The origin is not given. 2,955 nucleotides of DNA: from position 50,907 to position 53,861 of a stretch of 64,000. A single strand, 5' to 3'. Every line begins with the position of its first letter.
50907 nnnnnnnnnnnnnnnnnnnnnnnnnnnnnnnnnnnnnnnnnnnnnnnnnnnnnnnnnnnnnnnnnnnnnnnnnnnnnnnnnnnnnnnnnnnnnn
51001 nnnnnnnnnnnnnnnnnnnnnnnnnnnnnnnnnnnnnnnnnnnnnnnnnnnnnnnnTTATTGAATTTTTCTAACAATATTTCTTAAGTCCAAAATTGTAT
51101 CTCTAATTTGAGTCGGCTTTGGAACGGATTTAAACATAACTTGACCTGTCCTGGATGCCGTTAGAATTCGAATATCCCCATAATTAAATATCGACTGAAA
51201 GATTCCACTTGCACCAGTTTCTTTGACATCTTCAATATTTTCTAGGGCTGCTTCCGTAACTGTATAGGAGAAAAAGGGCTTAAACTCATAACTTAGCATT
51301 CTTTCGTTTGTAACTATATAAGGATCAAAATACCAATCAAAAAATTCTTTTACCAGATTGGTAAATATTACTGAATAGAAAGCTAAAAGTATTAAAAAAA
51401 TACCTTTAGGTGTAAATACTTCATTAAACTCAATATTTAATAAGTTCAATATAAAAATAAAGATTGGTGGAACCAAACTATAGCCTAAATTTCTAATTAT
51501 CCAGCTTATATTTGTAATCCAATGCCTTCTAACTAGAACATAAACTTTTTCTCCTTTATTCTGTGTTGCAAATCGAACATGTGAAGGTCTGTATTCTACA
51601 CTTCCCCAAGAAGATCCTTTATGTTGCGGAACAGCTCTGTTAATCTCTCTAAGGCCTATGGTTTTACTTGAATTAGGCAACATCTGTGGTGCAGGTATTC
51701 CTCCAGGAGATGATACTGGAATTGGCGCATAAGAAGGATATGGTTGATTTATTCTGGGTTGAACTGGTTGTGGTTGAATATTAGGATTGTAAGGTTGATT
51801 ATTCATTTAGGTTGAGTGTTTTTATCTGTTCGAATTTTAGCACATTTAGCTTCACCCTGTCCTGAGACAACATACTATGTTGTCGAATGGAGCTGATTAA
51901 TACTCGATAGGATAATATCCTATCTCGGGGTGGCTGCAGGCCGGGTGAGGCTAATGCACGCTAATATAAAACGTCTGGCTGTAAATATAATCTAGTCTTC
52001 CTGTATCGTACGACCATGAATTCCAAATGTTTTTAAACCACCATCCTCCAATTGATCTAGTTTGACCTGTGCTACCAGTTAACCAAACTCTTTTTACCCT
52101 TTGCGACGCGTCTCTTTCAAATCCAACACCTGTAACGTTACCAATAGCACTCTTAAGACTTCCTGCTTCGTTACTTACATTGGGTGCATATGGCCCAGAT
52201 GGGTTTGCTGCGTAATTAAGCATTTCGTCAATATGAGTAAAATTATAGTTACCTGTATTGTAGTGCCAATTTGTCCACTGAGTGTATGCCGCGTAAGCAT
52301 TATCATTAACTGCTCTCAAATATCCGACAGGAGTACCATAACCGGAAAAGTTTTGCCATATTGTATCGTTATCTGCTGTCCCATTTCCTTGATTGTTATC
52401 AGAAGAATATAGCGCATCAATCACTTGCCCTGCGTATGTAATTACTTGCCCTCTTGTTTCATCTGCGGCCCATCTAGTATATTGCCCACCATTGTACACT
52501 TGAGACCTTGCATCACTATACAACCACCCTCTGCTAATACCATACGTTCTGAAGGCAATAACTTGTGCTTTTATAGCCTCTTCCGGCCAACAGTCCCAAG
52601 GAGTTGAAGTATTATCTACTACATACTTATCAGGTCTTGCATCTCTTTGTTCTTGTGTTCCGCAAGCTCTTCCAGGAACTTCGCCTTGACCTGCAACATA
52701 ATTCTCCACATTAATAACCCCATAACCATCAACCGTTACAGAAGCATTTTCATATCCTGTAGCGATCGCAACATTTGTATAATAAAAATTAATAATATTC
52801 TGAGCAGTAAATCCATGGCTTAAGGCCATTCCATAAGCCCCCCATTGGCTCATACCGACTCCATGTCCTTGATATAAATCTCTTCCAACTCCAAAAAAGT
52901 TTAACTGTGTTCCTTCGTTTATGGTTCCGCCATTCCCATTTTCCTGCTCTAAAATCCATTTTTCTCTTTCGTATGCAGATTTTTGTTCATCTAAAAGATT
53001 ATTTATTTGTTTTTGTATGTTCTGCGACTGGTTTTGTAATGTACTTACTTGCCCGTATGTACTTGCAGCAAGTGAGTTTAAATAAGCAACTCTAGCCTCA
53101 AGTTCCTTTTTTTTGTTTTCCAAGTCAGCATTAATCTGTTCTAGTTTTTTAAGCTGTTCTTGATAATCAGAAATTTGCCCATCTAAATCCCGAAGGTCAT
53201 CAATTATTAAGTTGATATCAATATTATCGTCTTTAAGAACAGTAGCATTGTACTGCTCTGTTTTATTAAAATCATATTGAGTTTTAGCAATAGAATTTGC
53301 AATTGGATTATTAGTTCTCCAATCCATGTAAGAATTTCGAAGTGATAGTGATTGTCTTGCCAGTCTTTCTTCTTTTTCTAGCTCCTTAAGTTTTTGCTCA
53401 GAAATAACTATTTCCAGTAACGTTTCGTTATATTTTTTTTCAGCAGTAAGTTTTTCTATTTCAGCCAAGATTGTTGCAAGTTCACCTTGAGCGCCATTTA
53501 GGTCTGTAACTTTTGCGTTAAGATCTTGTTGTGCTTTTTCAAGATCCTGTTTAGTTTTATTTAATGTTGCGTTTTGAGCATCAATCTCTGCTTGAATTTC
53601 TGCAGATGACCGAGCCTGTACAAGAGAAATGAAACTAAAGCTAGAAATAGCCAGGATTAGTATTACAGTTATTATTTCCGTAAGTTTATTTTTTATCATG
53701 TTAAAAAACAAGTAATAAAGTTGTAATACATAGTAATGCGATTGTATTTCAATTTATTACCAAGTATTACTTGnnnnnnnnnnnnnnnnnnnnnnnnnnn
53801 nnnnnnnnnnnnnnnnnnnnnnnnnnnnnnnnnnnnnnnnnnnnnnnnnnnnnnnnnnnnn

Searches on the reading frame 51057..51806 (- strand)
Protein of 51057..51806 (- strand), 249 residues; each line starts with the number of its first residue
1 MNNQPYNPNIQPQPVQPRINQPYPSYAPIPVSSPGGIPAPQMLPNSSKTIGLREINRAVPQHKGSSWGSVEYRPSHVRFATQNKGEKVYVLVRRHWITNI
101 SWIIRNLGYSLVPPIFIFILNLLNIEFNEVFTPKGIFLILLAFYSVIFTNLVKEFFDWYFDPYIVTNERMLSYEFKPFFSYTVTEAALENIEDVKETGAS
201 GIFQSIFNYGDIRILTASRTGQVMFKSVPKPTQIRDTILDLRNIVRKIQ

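Call 78: search_protein_families(library=pfam, proteins=[window:51057-51806:-], max_evalue=0.001)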
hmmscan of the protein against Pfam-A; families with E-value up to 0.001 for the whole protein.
window:51057-51806:- (249 aa): 1 family
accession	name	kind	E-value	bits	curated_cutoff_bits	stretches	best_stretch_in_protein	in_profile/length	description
PF03703.20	bPH_2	-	8.3e-05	23.2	22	1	178-238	19-78/78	Bacterial PH domain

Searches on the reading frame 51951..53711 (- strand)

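Call 78: search_protein_families(library=pfam, proteins=[window:51951-53711:-], max_evalue=0.001)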
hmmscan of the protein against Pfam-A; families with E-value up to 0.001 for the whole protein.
window:51951-53711:- (586 aa): 1 family
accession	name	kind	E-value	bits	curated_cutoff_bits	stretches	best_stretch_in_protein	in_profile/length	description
PF08486.15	SpoIID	-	1e-07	32.9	23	1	375-426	29-97/97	Stage II sporulation protein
